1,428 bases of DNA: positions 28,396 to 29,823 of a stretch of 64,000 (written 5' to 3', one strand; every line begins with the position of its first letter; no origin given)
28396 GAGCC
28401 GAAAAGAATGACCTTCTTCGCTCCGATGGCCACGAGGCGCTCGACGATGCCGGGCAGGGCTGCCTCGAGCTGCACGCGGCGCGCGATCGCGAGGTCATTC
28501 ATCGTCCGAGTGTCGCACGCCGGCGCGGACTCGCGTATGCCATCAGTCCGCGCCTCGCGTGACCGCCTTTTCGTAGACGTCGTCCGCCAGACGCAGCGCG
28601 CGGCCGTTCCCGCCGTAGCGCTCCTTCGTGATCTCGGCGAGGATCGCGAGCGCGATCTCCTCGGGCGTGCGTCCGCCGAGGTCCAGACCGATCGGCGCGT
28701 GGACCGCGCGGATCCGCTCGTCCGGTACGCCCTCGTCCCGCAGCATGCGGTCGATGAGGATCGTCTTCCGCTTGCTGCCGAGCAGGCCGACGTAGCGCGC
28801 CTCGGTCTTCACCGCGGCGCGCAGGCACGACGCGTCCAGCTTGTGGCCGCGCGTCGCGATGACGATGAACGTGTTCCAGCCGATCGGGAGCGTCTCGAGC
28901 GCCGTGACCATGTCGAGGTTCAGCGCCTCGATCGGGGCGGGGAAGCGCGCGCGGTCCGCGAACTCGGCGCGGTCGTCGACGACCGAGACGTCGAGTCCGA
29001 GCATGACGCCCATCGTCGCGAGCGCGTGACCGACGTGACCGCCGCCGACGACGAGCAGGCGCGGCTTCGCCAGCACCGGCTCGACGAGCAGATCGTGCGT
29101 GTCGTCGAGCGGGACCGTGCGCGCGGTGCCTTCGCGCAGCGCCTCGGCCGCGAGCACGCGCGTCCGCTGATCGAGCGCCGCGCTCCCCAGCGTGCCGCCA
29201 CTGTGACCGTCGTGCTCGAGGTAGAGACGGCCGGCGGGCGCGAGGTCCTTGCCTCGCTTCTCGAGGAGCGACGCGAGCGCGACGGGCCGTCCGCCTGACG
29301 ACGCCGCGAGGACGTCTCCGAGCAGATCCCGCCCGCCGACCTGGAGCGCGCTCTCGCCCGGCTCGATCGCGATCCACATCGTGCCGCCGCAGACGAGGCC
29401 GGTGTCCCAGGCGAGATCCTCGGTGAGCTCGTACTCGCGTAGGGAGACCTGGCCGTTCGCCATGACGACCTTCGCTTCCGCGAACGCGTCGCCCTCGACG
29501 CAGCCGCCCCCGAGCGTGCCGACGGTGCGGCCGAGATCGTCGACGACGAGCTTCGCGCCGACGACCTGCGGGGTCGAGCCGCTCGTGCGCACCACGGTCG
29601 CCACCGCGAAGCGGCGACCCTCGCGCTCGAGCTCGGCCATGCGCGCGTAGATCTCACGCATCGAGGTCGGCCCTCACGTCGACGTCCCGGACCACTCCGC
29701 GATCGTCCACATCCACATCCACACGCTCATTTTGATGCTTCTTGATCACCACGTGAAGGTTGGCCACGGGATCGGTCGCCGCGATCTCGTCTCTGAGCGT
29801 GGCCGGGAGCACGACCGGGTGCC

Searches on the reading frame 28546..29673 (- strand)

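Call 58: search_protein_families(library=pfam, proteins=[window:28546-29673:-], max_evalue=0.00001)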
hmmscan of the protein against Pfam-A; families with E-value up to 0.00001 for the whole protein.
window:28546-29673:- (376 aa): 2 families
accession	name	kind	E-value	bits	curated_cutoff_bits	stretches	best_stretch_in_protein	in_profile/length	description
PF13478.12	XdhC_C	-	1.7e-41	142.1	29.7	1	206-348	1-125/125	XdhC Rossmann domain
PF02625.21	XdhC_CoxI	-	9e-29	99.7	24.3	2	17-81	3-67/68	XdhC and CoxI family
